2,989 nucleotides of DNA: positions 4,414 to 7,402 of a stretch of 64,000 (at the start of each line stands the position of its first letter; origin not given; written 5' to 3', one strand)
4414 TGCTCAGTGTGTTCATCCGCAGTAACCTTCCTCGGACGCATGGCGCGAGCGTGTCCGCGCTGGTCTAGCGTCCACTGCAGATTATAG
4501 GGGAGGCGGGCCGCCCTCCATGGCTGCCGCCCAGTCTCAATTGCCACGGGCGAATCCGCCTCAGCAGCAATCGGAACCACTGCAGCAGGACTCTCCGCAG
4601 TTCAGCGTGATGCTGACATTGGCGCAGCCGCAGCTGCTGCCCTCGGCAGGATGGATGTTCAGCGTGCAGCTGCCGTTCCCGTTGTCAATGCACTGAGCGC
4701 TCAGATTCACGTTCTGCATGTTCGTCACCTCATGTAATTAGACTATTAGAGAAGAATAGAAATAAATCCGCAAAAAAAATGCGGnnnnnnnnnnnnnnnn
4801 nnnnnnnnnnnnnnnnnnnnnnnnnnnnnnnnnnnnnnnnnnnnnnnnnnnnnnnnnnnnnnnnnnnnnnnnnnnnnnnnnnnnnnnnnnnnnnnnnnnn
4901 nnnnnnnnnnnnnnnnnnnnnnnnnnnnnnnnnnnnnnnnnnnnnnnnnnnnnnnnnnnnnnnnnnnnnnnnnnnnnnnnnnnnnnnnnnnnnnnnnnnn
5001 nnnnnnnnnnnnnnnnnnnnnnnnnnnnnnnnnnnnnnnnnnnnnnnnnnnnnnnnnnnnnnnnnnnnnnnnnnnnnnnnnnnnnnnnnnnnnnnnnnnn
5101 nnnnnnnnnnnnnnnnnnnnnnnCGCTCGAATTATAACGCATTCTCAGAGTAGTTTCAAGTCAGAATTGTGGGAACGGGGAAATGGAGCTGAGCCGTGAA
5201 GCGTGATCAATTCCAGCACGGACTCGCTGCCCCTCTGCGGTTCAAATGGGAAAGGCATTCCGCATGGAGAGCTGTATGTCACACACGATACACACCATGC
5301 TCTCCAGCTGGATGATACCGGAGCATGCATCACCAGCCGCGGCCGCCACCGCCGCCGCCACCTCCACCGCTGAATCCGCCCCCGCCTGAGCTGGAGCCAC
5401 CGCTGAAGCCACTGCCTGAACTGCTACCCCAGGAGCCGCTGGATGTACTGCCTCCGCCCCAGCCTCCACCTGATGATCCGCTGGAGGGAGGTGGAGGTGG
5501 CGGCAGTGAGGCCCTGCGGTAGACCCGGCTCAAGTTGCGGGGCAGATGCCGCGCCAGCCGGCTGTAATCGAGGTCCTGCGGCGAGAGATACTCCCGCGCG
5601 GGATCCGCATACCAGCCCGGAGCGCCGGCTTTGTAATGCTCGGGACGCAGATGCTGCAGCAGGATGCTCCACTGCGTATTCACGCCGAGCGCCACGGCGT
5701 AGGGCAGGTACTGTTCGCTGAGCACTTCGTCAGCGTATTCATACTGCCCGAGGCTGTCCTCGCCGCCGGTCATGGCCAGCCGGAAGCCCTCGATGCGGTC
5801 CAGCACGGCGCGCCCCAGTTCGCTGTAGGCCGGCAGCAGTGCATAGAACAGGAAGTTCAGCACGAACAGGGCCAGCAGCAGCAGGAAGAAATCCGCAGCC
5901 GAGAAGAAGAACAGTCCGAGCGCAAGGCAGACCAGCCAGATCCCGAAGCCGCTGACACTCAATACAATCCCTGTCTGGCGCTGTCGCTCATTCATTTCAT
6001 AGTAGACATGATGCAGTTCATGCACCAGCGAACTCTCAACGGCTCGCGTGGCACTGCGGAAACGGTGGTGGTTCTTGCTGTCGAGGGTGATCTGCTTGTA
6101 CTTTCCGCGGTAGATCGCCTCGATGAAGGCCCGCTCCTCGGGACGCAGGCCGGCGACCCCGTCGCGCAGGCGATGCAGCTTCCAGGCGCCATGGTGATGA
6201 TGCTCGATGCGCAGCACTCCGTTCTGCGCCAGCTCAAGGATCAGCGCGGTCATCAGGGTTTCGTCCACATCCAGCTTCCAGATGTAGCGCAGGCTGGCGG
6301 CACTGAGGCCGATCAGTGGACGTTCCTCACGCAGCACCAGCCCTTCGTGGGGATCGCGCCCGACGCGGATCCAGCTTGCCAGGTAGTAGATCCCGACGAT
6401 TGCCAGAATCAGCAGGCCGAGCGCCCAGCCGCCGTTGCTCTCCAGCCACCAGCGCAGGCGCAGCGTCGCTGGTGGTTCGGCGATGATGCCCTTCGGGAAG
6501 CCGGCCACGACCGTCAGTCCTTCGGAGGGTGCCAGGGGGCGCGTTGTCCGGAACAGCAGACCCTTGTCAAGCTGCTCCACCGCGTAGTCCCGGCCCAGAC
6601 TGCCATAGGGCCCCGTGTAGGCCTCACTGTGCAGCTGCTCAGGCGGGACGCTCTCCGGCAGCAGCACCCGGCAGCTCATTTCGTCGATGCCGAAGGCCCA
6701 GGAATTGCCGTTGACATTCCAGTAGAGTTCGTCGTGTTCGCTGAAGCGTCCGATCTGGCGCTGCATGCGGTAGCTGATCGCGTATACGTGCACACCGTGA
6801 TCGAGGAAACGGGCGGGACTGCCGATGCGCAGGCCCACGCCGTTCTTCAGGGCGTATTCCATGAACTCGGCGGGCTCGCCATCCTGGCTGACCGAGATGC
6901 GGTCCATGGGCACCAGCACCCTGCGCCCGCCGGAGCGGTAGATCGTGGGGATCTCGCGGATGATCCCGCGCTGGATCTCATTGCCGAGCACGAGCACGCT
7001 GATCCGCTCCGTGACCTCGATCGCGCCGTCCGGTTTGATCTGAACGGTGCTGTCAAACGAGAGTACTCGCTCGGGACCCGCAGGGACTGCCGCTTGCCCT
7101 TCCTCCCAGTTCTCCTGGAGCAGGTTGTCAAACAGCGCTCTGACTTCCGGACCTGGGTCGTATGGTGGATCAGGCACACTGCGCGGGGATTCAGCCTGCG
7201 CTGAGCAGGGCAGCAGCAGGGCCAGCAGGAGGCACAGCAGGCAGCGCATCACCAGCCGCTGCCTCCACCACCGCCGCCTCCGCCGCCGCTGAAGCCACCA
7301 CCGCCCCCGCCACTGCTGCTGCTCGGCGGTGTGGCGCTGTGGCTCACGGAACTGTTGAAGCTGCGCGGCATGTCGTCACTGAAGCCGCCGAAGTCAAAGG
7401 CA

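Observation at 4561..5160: Unannotated 52-aa Cys-rich peptide directly downstream of an ArsR/SmtB metalloregulator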

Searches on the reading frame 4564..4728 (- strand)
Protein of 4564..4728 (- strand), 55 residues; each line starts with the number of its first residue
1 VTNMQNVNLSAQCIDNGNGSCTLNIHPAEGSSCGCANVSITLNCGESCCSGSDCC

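Call 3: search_protein_families(library=pfam, proteins=[window:4564-4728:-], max_evalue=1)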
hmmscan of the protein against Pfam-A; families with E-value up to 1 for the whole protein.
seq(55 aa): 1 family
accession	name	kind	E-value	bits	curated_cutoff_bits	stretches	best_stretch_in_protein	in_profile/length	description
PF03703.20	bPH_2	-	0.13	13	22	1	2-38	30-61/78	Bacterial PH domain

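Call 4: search_protein_families(library=ncbifam, proteins=[window:4564-4728:-], max_evalue=1)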
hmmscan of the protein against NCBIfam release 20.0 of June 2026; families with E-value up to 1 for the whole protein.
seq(55 aa): 0 families

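Call 5: find_homologous_proteins(query=window:4564-4719:-, max_evalue=10)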
Query seq(52 aa) (52 aa): 1 proteins with E <= 10 among 1 candidates.
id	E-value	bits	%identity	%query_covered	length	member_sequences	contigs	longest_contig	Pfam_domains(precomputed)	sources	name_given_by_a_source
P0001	2.5e-20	89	83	100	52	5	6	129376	-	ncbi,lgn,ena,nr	ncbi:hypothetical protein KDL29_11110 [bacterium]|nr:hypothetical protein [bacterium]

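Call 8: find_encoding_contigs(protein=P0001, flank=8000, max_places=10)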
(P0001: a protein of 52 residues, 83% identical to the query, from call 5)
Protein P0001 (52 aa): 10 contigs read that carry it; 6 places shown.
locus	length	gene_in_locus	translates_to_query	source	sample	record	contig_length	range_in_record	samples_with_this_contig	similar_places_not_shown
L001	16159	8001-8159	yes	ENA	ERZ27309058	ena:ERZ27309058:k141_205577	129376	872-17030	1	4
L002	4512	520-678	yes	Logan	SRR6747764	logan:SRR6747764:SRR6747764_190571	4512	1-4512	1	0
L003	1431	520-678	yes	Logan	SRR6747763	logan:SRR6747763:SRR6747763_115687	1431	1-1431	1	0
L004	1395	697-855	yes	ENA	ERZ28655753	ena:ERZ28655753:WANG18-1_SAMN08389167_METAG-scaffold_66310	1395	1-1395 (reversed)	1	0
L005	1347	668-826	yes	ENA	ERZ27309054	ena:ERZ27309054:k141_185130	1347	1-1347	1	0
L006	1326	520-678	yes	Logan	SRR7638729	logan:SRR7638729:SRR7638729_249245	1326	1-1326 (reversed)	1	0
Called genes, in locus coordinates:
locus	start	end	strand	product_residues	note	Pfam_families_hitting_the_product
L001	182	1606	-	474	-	PF00224:PK, PF02887:PK_C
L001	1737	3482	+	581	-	PF09972:DUF2207, PF20990:DUF2207_C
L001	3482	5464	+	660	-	PF09972:DUF2207, PF20990:DUF2207_C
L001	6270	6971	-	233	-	-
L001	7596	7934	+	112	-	PF12840:HTH_20, PF01325:Fe_dep_repress (weak), PF01022:HTH_5, PF13412:HTH_24 (weak)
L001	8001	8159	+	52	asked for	-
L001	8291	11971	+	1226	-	PF01839:FG-GAP (faint), PF13517:FG-GAP_3, PF07593:UnbV_ASPIC, PF13517:FG-GAP_3, PF07593:UnbV_ASPIC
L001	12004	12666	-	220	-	PF06026:Rib_5-P_isom_A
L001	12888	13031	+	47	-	-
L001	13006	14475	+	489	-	PF04715:, PF00425:Chorismate_bind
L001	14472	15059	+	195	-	PF00117:GATase, PF07722:Peptidase_C26 (weak)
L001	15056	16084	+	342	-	PF02885:Glycos_trans_3N, PF00591:Glycos_transf_3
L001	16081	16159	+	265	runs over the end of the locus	PF00218:IGPS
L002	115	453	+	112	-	PF12840:HTH_20, PF01325:Fe_dep_repress (weak), PF01022:HTH_5, PF13412:HTH_24 (weak)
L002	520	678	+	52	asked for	-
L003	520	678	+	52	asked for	-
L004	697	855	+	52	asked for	-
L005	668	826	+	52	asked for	-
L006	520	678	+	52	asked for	-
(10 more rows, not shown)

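Call 9: find_encoding_contigs(protein=window:4564-4719:-, flank=8000, max_places=10)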
Protein seq(52 aa) (52 aa): 8 contigs read that carry it; 7 places shown.
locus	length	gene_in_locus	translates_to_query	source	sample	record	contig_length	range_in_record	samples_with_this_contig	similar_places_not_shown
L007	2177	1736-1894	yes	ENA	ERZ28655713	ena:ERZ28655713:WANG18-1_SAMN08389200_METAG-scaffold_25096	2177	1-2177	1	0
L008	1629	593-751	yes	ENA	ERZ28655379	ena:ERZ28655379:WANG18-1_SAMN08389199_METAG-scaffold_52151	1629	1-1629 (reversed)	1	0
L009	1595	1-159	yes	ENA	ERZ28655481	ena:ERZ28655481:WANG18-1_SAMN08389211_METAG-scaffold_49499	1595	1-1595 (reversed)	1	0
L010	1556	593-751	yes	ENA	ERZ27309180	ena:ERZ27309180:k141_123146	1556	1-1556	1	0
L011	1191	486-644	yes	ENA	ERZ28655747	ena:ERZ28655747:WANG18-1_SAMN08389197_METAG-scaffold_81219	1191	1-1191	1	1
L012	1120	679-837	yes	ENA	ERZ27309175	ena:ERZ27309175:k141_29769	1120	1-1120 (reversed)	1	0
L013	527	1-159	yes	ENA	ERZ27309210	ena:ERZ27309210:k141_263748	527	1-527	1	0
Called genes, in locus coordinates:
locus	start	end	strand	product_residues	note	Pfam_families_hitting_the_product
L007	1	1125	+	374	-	?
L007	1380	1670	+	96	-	PF12840:HTH_20, PF01325:Fe_dep_repress (weak), PF01022:HTH_5, PF13412:HTH_24 (weak)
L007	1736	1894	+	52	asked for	-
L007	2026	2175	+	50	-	?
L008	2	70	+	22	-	?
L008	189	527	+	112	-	PF12840:HTH_20, PF13412:HTH_24 (faint), PF01325:Fe_dep_repress (faint), PF01022:HTH_5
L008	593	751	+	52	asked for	-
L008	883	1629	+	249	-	?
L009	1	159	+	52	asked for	?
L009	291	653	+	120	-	-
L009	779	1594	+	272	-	?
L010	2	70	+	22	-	?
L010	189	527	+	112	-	PF12840:HTH_20, PF13412:HTH_24 (faint), PF01325:Fe_dep_repress (faint), PF01022:HTH_5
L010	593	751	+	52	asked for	-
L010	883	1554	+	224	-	?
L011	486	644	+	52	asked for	-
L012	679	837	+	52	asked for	-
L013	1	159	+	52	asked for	?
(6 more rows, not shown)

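Call 15: search_protein_representatives(alignment_id=A1)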
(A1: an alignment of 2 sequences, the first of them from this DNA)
Query: 2 sequences, 52 profile positions. Proteins with E-value up to 0.001 (for the whole library): 23; up to 1e-10: 3; up to 1e-30: 0. The best 23 are listed.
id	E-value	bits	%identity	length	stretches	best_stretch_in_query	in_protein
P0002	1.7e-14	69.4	-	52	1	1-52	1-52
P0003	3.2e-11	58.9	-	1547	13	5-40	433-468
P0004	6.1e-11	58.0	-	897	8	8-28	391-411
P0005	7.5e-08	48.1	-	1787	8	10-42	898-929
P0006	2.7e-07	46.4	-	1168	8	13-41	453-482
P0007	3.4e-07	46.0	-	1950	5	3-25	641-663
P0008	1.8e-06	43.7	-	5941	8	3-28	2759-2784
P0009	3.2e-06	42.9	-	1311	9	11-43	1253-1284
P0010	3.5e-06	42.8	-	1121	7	10-32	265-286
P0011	9.2e-06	41.4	-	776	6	11-33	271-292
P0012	1.1e-05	41.2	-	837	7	11-44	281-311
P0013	9.5e-05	38.2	-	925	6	12-31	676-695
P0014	1.0e-04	38.1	-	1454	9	10-42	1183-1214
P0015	1.2e-04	37.9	-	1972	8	8-29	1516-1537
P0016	1.5e-04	37.6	-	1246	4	13-41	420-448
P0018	1.7e-04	37.4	-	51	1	1-52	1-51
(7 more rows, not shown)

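Call 18: find_homologous_proteins(query=A3, max_evalue=10)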
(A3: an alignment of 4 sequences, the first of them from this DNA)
Query A3 (4 sequences) (52 aa, profile of the alignment): 3 proteins with E <= 10 among 3 candidates.
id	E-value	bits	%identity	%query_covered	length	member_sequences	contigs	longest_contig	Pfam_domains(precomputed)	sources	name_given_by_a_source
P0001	7.4e-25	104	83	100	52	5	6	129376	-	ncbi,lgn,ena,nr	ncbi:hypothetical protein KDL29_11110 [bacterium]|nr:hypothetical protein [bacterium]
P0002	2.8e-24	102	58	100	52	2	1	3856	-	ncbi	-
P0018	1.1e-18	84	47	100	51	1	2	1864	-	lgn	-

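Call 19: find_encoding_contigs(protein=P0002, flank=10000)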
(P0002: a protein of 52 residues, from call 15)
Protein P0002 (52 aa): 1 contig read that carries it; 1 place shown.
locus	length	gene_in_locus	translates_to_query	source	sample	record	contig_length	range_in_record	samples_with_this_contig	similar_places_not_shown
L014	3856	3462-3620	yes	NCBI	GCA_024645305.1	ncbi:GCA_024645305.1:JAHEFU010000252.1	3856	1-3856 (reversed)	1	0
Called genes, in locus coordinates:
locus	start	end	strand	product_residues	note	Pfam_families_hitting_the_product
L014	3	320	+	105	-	?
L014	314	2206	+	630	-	PF09972:DUF2207, PF20990:DUF2207_C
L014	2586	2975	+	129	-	-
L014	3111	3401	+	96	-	PF12840:HTH_20, PF13412:HTH_24 (faint), PF01325:Fe_dep_repress (faint), PF01022:HTH_5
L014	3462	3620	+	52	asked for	-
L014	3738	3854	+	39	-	?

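Call 20: find_encoding_contigs(protein=P0018, flank=10000)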
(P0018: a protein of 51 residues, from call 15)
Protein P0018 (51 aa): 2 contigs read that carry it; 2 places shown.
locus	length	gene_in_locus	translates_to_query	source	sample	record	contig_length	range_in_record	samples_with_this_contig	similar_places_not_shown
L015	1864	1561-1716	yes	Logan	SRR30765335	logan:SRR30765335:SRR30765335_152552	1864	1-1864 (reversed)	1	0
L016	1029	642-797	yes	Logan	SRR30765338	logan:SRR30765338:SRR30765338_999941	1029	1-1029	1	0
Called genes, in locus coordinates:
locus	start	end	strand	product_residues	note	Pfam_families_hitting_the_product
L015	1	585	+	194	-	?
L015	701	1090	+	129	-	-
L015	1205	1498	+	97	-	PF12840:HTH_20, PF13412:HTH_24 (faint), PF01022:HTH_5, PF01325:Fe_dep_repress (weak)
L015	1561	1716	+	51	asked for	-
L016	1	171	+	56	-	?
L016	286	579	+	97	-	PF12840:HTH_20, PF13412:HTH_24 (faint), PF01022:HTH_5, PF01325:Fe_dep_repress (weak)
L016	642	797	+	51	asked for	-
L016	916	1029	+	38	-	?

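Call 26: search_solved_structures(query=A3, max_evalue=10, show_alignments=2)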
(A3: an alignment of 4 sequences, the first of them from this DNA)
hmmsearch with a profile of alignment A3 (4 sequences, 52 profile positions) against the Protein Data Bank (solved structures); distinct sequences matched with E-value up to 10: 3.
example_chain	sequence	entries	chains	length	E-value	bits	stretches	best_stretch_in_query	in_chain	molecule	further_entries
5dcp_A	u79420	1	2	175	0.0011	21.9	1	9-22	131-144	Filamin-B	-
2k7p_A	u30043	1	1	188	0.086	15.9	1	9-25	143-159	Filamin-A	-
2eea_A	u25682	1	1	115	0.09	15.8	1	9-23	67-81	Filamin-B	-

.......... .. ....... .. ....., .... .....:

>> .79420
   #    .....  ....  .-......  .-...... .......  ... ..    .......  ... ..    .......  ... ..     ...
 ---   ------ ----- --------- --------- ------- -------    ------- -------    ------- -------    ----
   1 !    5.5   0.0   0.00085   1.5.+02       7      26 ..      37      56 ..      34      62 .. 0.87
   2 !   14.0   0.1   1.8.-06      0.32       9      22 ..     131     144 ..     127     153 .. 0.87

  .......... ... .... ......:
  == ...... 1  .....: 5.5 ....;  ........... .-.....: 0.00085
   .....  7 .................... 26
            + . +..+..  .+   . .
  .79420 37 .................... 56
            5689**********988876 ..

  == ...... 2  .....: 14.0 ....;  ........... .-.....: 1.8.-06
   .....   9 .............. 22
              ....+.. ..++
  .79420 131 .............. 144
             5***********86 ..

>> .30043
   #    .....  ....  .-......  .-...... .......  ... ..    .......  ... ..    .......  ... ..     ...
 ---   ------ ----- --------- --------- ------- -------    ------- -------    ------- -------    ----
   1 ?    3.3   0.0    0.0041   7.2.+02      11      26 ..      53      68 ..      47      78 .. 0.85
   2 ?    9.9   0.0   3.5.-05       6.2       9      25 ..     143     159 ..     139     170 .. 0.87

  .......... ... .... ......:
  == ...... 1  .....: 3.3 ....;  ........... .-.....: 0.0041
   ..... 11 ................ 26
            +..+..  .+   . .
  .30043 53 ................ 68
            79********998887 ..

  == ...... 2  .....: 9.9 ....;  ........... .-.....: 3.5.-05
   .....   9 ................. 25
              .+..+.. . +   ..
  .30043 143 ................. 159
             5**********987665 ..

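Call 29: find_related_loci(query=A3, collection=metagenome_contigs, flank=6000)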
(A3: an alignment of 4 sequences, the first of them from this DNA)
Query A3 (52 aa) in metagenome_contigs; peptide patterns used: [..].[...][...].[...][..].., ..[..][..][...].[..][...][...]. (x = any residue, [..] = any of these).
108 stretches matched a pattern, but none encodes a relative of the query by tblastn (E <= 1e-3).

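Call 31: predict_structure(alignment_id=A3)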
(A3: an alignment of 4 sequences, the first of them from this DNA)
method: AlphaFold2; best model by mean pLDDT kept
length: 52 residues; sequences in the alignment: 4
mean_pLDDT: 75.5   pTM: 0.52
mean pLDDT of the five models: 75.5, 75.0, 73.2, 71.0, 66.1
residues with pLDDT >= 90: 0; 70-90: 34; 50-70: 16; < 50: 2
segments of 3 or more residues with pLDDT < 50: none
pLDDT, mean of each block of 10 residues (from residue 1): 74 85 77 82 65 49
secondary structure, 60 per line:
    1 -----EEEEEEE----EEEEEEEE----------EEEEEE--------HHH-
elements in order: E6-12 E17-24 E35-40

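Call 35: fold_search(model_id=the predicted structure, library=pdb)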
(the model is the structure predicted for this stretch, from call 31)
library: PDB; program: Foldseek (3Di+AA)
matches with E <= 10: 565; with E <= 0.001: 0
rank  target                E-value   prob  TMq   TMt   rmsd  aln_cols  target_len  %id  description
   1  4kse                  7.7e-01  0.85  0.50  0.07   2.9        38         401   18  Crystal structure of a HIV p51 (219-230) deletion mutant (released 2014-08-13)
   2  6hak_D                1.0e+00  0.72  0.47  0.07   2.9        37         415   19  Crystal structure of HIV-1 reverse transcriptase (RT) in complex with a double stranded RNA represents the RT transcri (released 2019-04-03)
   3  3v4i_B                1.1e+00  0.75  0.50  0.07   2.9        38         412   18  Crystal structure of HIV-1 reverse transcriptase (RT) with DNA and AZTTP (released 2012-01-18)
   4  9asm_B                1.1e+00  0.63  0.47  0.12   2.6        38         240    5  Human Drosha and DGCR8 in complex with Pri-let-7f1 (released 2024-09-04)
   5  5vqq_B                1.1e+00  0.60  0.53  0.09   3.6        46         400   15  Crystal Structure of HIV-1 Reverse Transcriptase in Complex with N-(6-cyano-3-(2-(2-(2,4-dioxo-3,4-dihydropyrimidin-1( (released 2017-08-23)
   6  8eey_A                1.1e+00  0.44  0.38  0.02   3.5        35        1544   23  Cas7-11 in complex with DR-mismatched target RNA, Csx29 and Csx30 (released 2022-11-16)
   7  8vbg_B                1.4e+00  0.66  0.49  0.07   2.9        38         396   18  Kinetic intermediate states of HIV-1 RT DNA synthesis captured by cryo-EM (released 2024-12-11)
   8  8vb7_B                1.5e+00  0.66  0.49  0.07   2.9        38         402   18  Kinetic intermediate states of HIV-1 RT DNA synthesis captured by cryo-EM (released 2024-12-11)
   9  7z29_B                1.6e+00  0.63  0.49  0.07   2.8        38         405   18  Cryo-EM structure of NNRTI resistant M184I/E138K mutant HIV-1 reverse transcriptase with a DNA aptamer in complex with (released 2022-07-20)
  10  2vg7_B                1.6e+00  0.57  0.49  0.07   2.9        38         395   18  Crystal structures of HIV-1 reverse transcriptase complexes with thiocarbamate non-nucleoside inhibitors (released 2007-12-11)
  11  7u5z_B                1.7e+00  0.63  0.50  0.07   2.8        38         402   18  Crystal Structure of HIV-1 Reverse Transcriptase in Complex with JLJ353 (released 2023-03-15)
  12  8uu4_w                1.7e+00  0.60  0.54  0.30   2.1        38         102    5  Cryo-EM structure of the Listeria innocua 70S ribosome in complex with HPF (structure I-A) (released 2024-02-28)
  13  7oz2_B                1.7e+00  0.60  0.49  0.07   2.9        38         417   18  Crystal structure of HIV-1 reverse transcriptase with a double stranded DNA showing a transient P-pocket (released 2021-12-08)
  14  2w9j_A                1.7e+00  0.57  0.49  0.38   2.7        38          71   18  The crystal structure of SRP14 from the Schizosaccharomyces pombe signal recognition particle (released 2009-02-03)
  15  7lpw_B                1.7e+00  0.57  0.49  0.07   2.9        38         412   18  Crystal Structure of HIV-1 RT in Complex with NBD-14189 (released 2021-11-17)
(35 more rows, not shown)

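Call 72: search_protein_families(library=pfam, alignment_id=A8, max_evalue=1)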
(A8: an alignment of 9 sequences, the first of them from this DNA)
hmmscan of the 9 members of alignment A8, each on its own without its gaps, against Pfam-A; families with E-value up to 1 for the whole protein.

A. member 1, seq(52 aa): 1 family
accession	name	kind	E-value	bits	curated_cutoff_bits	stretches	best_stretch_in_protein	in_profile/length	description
PF03703.20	bPH_2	-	0.37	11.5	22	1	2-35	33-61/78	Bacterial PH domain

B. families by the number of members that match (of 9 scanned): 3 families
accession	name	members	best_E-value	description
PF19079.5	CFSR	3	0.055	Collagen-flanked surface repeat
PF24695.1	PITM1-3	1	0.21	PITM 1-3, beta-sandwich domain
PF03703.20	bPH_2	1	0.37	Bacterial PH domain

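Call 82: search_dna_similar(query=window:4564-4719:-, collection=plasmids, mode=protein, max_evalue=1, max_rows=10)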
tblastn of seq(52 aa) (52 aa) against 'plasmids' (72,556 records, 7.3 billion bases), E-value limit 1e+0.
No match.

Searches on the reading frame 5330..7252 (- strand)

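Call 3: search_protein_families(library=pfam, proteins=[window:5330-7252:-], max_evalue=1)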
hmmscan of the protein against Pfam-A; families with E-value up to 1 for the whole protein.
window:5330-7252:- (640 aa): 6 families
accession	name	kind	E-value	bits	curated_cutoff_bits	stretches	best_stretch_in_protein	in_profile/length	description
PF20990.2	DUF2207_C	-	3.3e-30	106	33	1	311-529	8-244/247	Predicted membrane protein (DUF2207) C-terminal domain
PF09972.14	DUF2207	-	3.2e-24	86.5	24.4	1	63-252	2-172/172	Predicted membrane protein (DUF2207) N-terminal domain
PF07332.16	Phage_holin_3_6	-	0.018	15.5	28.4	1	399-469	5-82/116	Putative Actinobacterial Holin-X, holin superfamily III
PF09106.17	SelB-wing_2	-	0.14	12.7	22.3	1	314-350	15-51/57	Elongation factor SelB, winged helix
PF19744.4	DUF6232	-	0.22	12.4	27.4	0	410-471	17-74/117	Family of unknown function (DUF6232)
PF15725.10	RCDG1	-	0.93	10.4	27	0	580-597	4-21/83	Renal cancer differentiation gene 1 protein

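Call 4: search_protein_families(library=ncbifam, proteins=[window:5330-7252:-], max_evalue=1)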
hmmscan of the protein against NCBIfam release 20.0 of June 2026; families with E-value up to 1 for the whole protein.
window:5330-7252:- (640 aa): 2 families
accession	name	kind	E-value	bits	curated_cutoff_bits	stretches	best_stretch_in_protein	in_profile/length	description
TIGR04222.1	near_uncomplex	domain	0.00098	18.8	43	1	335-486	51-199/229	TIGR04222 domain-containing membrane protein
NF008001.0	PRK10726.1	equivalog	0.04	13.9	114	1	421-475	18-68/109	DUF3561 family protein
